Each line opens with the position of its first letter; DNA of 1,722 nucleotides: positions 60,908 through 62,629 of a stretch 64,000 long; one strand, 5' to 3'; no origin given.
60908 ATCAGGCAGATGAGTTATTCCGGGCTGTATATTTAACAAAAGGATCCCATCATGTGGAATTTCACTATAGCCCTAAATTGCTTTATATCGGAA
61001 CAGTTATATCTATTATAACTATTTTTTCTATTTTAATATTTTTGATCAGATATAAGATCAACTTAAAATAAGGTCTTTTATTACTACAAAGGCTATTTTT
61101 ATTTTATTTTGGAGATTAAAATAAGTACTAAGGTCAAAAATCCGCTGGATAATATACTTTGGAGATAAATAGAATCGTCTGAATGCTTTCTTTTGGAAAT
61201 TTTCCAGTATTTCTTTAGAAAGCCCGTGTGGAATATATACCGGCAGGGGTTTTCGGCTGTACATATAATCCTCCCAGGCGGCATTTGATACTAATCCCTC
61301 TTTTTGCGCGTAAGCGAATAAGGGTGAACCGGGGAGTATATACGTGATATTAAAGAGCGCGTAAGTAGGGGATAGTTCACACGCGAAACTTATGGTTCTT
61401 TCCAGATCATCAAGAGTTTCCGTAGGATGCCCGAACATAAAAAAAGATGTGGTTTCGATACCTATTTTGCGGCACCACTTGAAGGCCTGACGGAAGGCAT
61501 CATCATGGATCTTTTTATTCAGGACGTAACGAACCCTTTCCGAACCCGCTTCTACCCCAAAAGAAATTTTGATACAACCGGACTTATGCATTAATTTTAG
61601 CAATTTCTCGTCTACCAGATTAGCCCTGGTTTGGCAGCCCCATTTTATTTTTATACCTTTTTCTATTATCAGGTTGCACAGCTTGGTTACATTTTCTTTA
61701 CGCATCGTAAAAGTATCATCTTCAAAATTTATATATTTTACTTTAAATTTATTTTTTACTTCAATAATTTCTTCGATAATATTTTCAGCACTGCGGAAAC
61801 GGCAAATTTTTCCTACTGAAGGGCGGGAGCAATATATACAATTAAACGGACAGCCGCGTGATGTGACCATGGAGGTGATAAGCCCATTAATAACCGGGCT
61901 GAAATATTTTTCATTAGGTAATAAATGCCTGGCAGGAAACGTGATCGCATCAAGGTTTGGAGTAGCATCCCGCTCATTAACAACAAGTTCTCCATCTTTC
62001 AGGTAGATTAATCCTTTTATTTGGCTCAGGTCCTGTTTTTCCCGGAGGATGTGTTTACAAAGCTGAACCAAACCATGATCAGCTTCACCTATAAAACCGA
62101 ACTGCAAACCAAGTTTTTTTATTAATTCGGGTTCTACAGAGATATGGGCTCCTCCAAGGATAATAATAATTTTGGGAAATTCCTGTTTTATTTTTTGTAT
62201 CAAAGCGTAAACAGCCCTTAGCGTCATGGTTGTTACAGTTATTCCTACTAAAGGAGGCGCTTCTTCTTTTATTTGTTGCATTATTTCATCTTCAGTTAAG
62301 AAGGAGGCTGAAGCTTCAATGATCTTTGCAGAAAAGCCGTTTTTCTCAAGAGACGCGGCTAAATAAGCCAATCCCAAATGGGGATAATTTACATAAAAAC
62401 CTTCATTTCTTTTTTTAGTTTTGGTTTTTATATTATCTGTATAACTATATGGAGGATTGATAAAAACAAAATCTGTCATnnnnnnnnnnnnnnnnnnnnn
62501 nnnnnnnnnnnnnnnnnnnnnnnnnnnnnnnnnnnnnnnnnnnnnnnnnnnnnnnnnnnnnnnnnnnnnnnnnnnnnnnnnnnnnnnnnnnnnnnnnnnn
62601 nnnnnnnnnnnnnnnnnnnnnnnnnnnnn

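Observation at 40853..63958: Glycan cluster unusually rich in radical SAM enzymes: three B12-binding (class B) plus two Cys-rich-extension radical SAMs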

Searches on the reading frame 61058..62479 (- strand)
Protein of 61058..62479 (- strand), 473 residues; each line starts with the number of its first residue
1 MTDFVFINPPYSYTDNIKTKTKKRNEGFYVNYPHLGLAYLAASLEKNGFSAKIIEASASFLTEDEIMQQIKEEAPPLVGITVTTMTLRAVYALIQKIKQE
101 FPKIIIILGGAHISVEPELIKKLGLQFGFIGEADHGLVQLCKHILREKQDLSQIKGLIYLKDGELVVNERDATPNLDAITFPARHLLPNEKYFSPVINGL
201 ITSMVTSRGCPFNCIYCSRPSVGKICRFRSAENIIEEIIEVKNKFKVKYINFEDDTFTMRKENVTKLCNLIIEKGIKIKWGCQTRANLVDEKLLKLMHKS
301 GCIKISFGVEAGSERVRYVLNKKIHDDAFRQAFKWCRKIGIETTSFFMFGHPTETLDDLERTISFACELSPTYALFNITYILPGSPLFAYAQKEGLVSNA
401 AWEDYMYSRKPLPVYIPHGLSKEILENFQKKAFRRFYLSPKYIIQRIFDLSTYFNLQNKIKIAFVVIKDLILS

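Call 3: search_protein_families(library=pfam, proteins=[window:61058-62479:-])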
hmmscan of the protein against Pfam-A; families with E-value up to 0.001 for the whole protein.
window:61058-62479:- (473 aa): 2 families
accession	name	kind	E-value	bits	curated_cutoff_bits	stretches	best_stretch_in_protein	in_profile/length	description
PF04055.27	Radical_SAM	-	2.8e-30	106.1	29.5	1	204-366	1-166/166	Radical SAM superfamily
PF02310.24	B12-binding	-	1.6e-20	73.6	32.1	1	31-139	11-119/121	B12 binding domain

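Call 6: search_protein_families(library=ncbifam, proteins=[window:61058-62479:-], max_evalue=0.00001)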
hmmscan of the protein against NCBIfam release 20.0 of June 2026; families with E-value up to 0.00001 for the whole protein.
window:61058-62479:- (473 aa): 27 families (the best 25 are shown)
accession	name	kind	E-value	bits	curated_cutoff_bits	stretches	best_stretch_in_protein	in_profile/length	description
TIGR03471.1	HpnJ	equivalog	3.2e-56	191.2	577.6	1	37-450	37-446/472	hopanoid biosynthesis associated radical SAM protein HpnJ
TIGR02026.1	BchE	equivalog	1.7e-49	169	481.35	1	31-447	19-437/497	magnesium-protoporphyrin IX monomethyl ester anaerobic oxidative cyclase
TIGR04479.1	bcpD_PhpK_rSAM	subfamily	3.3e-49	167.6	600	1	15-399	49-439/504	PhpK family radical SAM P-methyltransferase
TIGR04072.2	rSAM_ladder_B12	equivalog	2.7e-45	154.8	360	1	29-433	14-408/443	lipid biosynthesis B12-binding/radical SAM protein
NF050148.1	rSAM_ApyD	equivalog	4.8e-44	150.8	750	1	29-375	20-374/645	RiPP biosynthesis radical SAM protein ApyD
NF038361.1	rSAM_Sden_1168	equivalog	7.2e-34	117.3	575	1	33-398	84-480/560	Sden_1168 family B12-binding radical SAM P-methyltransferase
NF033070.1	rSAM_AprD4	equivalog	3.4e-32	111.9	500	1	175-397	169-396/456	AprD4 family radical SAM diol-dehydratase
TIGR04385.1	B12_rSAM_cofa1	equivalog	6.2e-32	111.4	450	1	33-365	20-360/438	B12 lower ligand biosynthesis radical SAM protein BzaD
TIGR04013.1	B12_SAM_MJ_1487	hypoth_equivalog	8.3e-30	103.9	251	1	37-388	13-354/382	TIGR04013 family B12-binding domain/radical SAM domain-containing protein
TIGR04014.1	B12_SAM_MJ_0865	equivalog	3.7e-28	98.5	360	1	83-390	49-357/434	methyl-coenzyme M reductase glutamine C-methyltransferase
TIGR03975.1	rSAM_ocin_1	subfamily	4e-28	98.3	281.85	1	56-364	112-425/606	RiPP maturation radical SAM C-methyltransferase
TIGR04295.1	B12_rSAM_oligo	hypoth_equivalog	3.7e-27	95.1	400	1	5-324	3-316/422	TIGR04295 family B12-binding domain-containing radical SAM protein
TIGR04367.1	HpnR_B12_rSAM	equivalog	5.1e-22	78.1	650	1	30-343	18-327/490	hopanoid C-3 methylase HpnR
TIGR04190.1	B12_SAM_Ta0216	equivalog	4.9e-18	65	500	1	32-373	36-398/554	TIGR04190 family B12-binding domain/radical SAM domain protein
NF040546.1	rSAM_CUAEP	equivalog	8.7e-18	64.2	500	1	34-407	13-384/468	CUAEP/CCAEP-tail radical SAM (seleno)protein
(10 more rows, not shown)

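Call 9: find_encoding_contigs(protein=window:61058-62479:-, flank=10000, max_places=6)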
Protein window:61058-62479:- (473 aa): 1 contig read that carries it; 1 place shown.
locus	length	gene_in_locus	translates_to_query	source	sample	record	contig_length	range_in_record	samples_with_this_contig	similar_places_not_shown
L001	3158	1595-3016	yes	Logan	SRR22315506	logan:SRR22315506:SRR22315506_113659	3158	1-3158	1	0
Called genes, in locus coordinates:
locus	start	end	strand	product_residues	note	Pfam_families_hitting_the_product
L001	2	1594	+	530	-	?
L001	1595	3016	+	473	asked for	PF02310:B12-binding, PF04055:Radical_SAM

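Call 22: find_homologous_proteins(query=L001:59-1591:+)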
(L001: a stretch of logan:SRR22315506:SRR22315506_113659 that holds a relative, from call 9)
Query L001:59-1591:+ (511 aa): 6297 proteins with E <= 0.001 among 8000 candidates; the best 120 are listed.
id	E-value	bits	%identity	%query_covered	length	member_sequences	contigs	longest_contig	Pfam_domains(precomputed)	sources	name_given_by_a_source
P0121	0.0e+0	1121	95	99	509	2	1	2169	PF04055.28,PF02310.25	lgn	-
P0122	4.2e-284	961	81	98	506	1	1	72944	PF04055.28,PF02310.25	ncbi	ncbi:MAG: radical SAM protein [bacterium]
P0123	2.1e-182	625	54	94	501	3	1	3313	PF04055.28,PF02310.25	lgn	-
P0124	3.0e-173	595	53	95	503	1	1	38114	PF04055.28,PF02310.25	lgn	-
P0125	9.9e-173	593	52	97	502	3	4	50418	PF04055.28,PF02310.25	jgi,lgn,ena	-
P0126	3.2e-170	585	55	97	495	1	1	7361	PF04055.28,PF02310.25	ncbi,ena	-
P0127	8.5e-170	584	53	97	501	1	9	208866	PF04055.28,PF02310.25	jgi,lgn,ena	jgi:magnesium-protoporphyrin IX monomethyl ester (oxidative) cyclase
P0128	1.0e-165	570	53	94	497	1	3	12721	PF04055.28,PF02310.25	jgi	-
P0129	5.7e-165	568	51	97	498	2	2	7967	PF04055.28,PF02310.25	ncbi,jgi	-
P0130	2.6e-162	559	50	95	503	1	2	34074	PF04055.28,PF02310.25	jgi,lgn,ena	-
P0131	2.8e-162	559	51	95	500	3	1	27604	PF04055.28,PF02310.25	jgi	-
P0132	5.2e-162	558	52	94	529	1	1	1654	PF04055.28,PF02310.25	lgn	-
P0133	1.6e-161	556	49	95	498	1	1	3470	PF04055.28,PF02310.25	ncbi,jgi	-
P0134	4.0e-161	555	49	97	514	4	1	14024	PF04055.28,PF02310.25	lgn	-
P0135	1.1e-160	554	48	97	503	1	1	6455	PF04055.28,PF02310.25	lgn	-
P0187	2.2e-149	516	48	96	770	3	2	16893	PF00483.30,PF04055.28,PF12804.14,PF02310.25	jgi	-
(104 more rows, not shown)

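Call 23: find_encoding_contigs(protein=P0122, flank=10000, max_places=2)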
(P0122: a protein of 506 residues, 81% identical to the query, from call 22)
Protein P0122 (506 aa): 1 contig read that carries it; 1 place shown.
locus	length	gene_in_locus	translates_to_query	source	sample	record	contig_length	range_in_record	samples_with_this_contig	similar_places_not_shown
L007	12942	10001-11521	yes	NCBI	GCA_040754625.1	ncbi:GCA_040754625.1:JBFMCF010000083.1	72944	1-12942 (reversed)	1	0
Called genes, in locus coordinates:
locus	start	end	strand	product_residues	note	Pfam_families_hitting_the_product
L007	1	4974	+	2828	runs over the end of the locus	PF14522:Cytochrome_C7 (faint), PF09699:Paired_CXXCH_1 (weak), PF09136:Glucodextran_B (weak), PF05048:NosD, PF13229:Beta_helix, PF05048:NosD (weak), PF13229:Beta_helix, PF05036:SPOR (weak), +3 more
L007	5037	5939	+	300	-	PF00535:Glycos_transf_2, PF13641:Glyco_tranf_2_3, PF13632:Glyco_trans_2_3 (weak)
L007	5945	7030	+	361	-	PF04055:Radical_SAM, PF13186:SPASM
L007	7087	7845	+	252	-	-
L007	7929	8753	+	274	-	PF08241:Methyltransf_11 (weak)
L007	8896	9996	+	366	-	PF04015:DUF362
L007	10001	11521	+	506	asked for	PF02310:B12-binding, PF04055:Radical_SAM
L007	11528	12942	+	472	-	PF02310:B12-binding, PF04055:Radical_SAM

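Call 24: find_encoding_contigs(protein=P0187, flank=8000, max_places=2)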
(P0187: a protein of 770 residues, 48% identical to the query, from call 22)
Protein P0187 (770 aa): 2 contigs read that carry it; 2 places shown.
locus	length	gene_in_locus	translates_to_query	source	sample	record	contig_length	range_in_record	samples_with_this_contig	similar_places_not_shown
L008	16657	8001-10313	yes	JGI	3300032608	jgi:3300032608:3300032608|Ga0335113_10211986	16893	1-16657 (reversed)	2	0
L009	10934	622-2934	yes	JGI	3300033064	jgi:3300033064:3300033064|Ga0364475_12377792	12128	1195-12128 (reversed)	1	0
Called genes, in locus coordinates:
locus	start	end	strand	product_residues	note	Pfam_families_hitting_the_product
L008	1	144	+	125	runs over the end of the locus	?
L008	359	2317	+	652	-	PF00456:Transketolase_N, PF13292:DXP_synthase_N, PF02779:Transket_pyr, PF02780:Transketolase_C, PF22613:Transketolase_C_1 (weak)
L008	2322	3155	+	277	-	-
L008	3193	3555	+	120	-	PF01981:PTH2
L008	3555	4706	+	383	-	PF01142:TruD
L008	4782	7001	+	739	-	PF02516:STT3, PF13231:PMT_2 (weak)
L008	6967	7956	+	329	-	PF03706:LPG_synthase_TM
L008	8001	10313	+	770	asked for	PF00483:NTP_transferase, PF12804:NTP_transf_3, PF02310:B12-binding, PF04055:Radical_SAM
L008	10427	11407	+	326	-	PF00288:GHMP_kinases_N, PF08544:GHMP_kinases_C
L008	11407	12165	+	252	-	PF00106:adh_short, PF01370:Epimerase, PF02719:Polysacc_synt_2 (weak), PF03435:Sacchrp_dh_NADP (weak), PF05368:NmrA (weak), PF08659:KR, PF13460:NAD_binding_10 (weak), PF13561:adh_short_C2, +3 more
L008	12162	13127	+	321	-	PF01408:GFO_IDH_MocA, PF03447:NAD_binding_3, PF02894:GFO_IDH_MocA_C, PF22725:GFO_IDH_MocA_C3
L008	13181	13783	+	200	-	PF13580:SIS_2, PF01380:SIS (faint)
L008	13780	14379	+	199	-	PF00702:Hydrolase (faint), PF13419:HAD_2 (weak), PF13242:Hydrolase_like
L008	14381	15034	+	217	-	PF00923:TAL_FSA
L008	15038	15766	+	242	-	PF00535:Glycos_transf_2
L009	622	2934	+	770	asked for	PF00483:NTP_transferase, PF12804:NTP_transf_3, PF02310:B12-binding, PF04055:Radical_SAM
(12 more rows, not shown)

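Call 40: find_related_loci(query=window:61058-62479:-, collection=metagenome_contigs, flank=10000)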
Query window:61058-62479:- (473 aa) in metagenome_contigs; peptide patterns used: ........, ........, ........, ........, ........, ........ (x = any residue, [..] = any of these).
399 stretches matched a pattern; 223 encode a relative of the query (tblastn E <= 1e-3); the best 80 are kept; 80 distinct loci.
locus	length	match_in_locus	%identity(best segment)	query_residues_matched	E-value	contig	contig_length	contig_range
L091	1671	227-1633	58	1-469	0e+0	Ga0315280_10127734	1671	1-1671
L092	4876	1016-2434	54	1-472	6e-176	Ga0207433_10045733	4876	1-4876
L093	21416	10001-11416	51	1-471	3e-164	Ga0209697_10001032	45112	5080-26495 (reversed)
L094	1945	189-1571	41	5-463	8e-113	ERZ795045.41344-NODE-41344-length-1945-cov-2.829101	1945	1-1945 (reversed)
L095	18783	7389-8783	36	5-463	2e-91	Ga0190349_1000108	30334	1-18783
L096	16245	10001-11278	37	33-456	5e-88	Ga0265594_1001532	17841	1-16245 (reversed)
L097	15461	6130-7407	37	33-456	5e-88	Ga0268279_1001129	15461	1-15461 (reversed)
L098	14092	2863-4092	38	33-440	2e-88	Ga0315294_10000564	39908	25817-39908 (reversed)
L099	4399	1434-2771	33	23-472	4e-80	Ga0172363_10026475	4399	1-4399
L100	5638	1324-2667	34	3-447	8e-77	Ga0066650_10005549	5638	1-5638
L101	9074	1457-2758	31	33-457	8e-77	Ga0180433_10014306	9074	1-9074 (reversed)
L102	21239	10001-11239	34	33-447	5e-76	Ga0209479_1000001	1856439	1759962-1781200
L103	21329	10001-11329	35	5-447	1e-75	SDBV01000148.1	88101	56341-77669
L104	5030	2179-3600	33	3-473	1e-75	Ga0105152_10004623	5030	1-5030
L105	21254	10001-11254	36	33-447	1e-75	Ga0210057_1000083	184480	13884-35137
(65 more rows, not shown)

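Call 51: search_solved_structures(query=L001:59-1591:+, max_evalue=0.001)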
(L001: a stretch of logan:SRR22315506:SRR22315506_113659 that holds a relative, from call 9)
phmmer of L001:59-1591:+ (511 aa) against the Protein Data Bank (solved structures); distinct sequences matched with E-value up to 0.001: 9.
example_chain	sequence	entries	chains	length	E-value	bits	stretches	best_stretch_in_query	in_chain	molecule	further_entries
6fd2_B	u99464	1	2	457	5.7e-21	77.9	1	189-426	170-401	Putative apramycin biosynthetic oxidoreductase 4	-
9ccb_A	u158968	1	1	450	4.9e-19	71.5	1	126-417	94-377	Radical SAM core domain-containing protein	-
7kdx_A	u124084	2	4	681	1.1e-10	44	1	84-384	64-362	Methyltransferase TokK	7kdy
2qgq_A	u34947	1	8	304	5.4e-08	35.1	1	224-417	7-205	Protein TM_1862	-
4jc0_A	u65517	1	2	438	1.1e-07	34.2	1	221-415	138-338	Ribosomal protein S12 methylthiotransferase RimO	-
7mjz_A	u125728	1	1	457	6.1e-06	28.4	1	228-411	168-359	tRNA-2-methylthio-N(6)-dimethylallyladenosine synthase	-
7mjv_A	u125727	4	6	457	8.2e-06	27.9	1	228-411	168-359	tRNA-2-methylthio-N(6)-dimethylallyladenosine synthase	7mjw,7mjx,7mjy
6wte_A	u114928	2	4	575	0.00012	24.2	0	224-386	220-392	B12-binding domain-containing protein | Tryptophan-C2-methyltransferase containing B12-binding domain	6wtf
9n1b_A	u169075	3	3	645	0.00013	24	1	130-453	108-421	Radical SAM protein | Radical SAM enzyme CysS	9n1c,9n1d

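Call 52: search_solved_structures(query=window:61058-62479:-, max_evalue=0.001)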
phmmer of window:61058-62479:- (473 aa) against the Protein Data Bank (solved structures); distinct sequences matched with E-value up to 0.001: 6.
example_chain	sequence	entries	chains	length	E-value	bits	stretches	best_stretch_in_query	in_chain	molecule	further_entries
6fd2_B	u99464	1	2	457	3.3e-25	91.9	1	172-397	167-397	Putative apramycin biosynthetic oxidoreductase 4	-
9ccb_A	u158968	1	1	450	4.1e-12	48.8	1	108-387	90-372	Radical SAM core domain-containing protein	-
9n1b_A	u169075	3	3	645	5.1e-06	28.7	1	131-376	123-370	Radical SAM protein | Radical SAM enzyme CysS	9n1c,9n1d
6wte_A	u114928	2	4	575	0.00021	23.3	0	199-379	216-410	B12-binding domain-containing protein | Tryptophan-C2-methyltransferase containing B12-binding domain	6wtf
7mjz_A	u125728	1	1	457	0.00059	21.9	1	194-368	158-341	tRNA-2-methylthio-N(6)-dimethylallyladenosine synthase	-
7mjv_A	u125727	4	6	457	0.00068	21.6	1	194-368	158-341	tRNA-2-methylthio-N(6)-dimethylallyladenosine synthase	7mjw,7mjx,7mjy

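Call 66: search_protein_families(library=pfam, proteins=[L093:330-1895:+, L093:1914-3080:+, L093:3092-5020:+, L093:9341-9997:+, L093:11438-12217:+, L093:12210-13064:+, L093:13024-14187:+, L093:14184-15368:-, L093:15677-16963:+, L093:17183-18292:+], max_evalue=0.001)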
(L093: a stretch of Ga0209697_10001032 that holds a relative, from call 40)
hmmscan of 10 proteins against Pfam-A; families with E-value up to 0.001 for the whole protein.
L093:330-1895:+ (521 aa): 2 families
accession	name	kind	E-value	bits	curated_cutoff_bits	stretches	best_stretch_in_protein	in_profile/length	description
PF07969.17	Amidohydro_3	-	3.8e-21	76.5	29.7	2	394-501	368-469/472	Amidohydrolase family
PF01979.26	Amidohydro_1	-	1.1e-12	48.3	25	1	426-502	273-344/345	Amidohydrolase family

L093:1914-3080:+ (388 aa): 9 families
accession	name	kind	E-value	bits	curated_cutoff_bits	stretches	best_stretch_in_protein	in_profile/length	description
PF04015.17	DUF362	-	1.3e-45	156.3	24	1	45-320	1-200/200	Domain of unknown function (DUF362)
PF00037.32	Fer4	-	3.1e-13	49.4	21.1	2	196-218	2-24/24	4Fe-4S binding domain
PF12837.12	Fer4_6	-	3.2e-09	36.7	25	1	195-215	2-22/24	4Fe-4S binding domain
PF12838.12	Fer4_7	-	8.9e-09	36.1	27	1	201-246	1-52/52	4Fe-4S dicluster domain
PF14697.11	Fer4_21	-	4.4e-08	33.6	35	1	200-249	6-59/59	4Fe-4S dicluster domain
PF13484.11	Fer4_16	-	8.3e-08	33.3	30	0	201-226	1-25/66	4Fe-4S double cluster binding domain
PF25160.1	LdpA_Fe-S-bd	-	1.6e-07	31.4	27.6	1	205-247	5-43/49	LdpA Fe-S cluster-binding domain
PF13187.11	Fer4_9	-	3.8e-07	30.5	27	1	201-246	1-51/52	4Fe-4S dicluster domain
PF13237.11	Fer4_10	-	5e-07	30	25.5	1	199-243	6-53/53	4Fe-4S dicluster domain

L093:3092-5020:+ (642 aa): 2 families
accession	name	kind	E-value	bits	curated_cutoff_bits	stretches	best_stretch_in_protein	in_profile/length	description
PF00330.25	Aconitase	-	3.3e-110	369.7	28.7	2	8-282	2-304/463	Aconitase family (aconitate hydratase)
PF00694.25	Aconitase_C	-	1.1e-22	81.2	22.8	1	523-575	78-130/131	Aconitase C-terminal domain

L093:9341-9997:+ (218 aa): 6 families
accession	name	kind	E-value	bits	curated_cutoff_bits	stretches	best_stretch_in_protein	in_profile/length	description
PF08241.18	Methyltransf_11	-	4.7e-17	62.9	21.2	1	39-124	3-95/95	Methyltransferase domain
PF13649.12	Methyltransf_25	-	4.7e-11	43.7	27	1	51-120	22-97/97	Methyltransferase domain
PF13489.12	Methyltransf_23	-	8.4e-11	42.3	27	1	25-171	15-163/164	Methyltransferase domain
PF13847.12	Methyltransf_31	-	3.2e-09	37.1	27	1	53-158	38-118/145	Methyltransferase domain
PF01209.24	Ubie_methyltran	-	3.8e-09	36.7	20.1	1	71-132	98-159/233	ubiE/COQ5 methyltransferase family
PF08242.18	Methyltransf_12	-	1.7e-06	29.1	30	1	54-122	24-98/98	Methyltransferase domain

L093:11438-12217:+ (259 aa): 0 families

L093:12210-13064:+ (284 aa): 2 families
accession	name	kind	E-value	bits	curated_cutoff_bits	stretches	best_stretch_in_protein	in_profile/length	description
PF08241.18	Methyltransf_11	-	8e-11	42.9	21.2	1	63-149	7-90/95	Methyltransferase domain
PF13649.12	Methyltransf_25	-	1.6e-06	29.2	27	1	64-147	9-94/97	Methyltransferase domain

L093:13024-14187:+ (387 aa): 1 family
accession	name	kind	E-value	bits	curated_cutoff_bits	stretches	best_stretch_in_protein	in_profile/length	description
PF04015.17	DUF362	-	4e-30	105.8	24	1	43-232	1-199/200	Domain of unknown function (DUF362)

L093:14184-15368:- (394 aa): 1 family
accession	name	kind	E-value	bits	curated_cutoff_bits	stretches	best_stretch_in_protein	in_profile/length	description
PF07690.21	MFS_1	-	4.1e-21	75.7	33.4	2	227-393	5-171/347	Major Facilitator Superfamily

L093:15677-16963:+ (428 aa): 2 families
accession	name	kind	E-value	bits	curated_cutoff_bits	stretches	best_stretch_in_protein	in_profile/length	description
PF02056.22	Glyco_hydro_4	-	3.6e-42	144.4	23.2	1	4-181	1-179/183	Family 4 glycosyl hydrolase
PF11975.13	Glyco_hydro_4C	-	5.2e-36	125.1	24.1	1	191-402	1-210/211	Family 4 glycosyl hydrolase C-terminal domain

L093:17183-18292:+ (369 aa): 1 family
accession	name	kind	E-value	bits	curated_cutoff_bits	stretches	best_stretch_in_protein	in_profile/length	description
PF02684.21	LpxB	-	4e-74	250.2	22.6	1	4-336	2-342/374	Lipid-A-disaccharide synthetase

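Call 69: search_protein_families(library=pfam, proteins=[L007:7087-7845:+], max_evalue=0.001)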
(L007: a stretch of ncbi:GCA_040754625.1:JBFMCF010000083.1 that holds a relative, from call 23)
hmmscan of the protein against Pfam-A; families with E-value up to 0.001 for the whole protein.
L007:7087-7845:+ (252 aa): 0 families
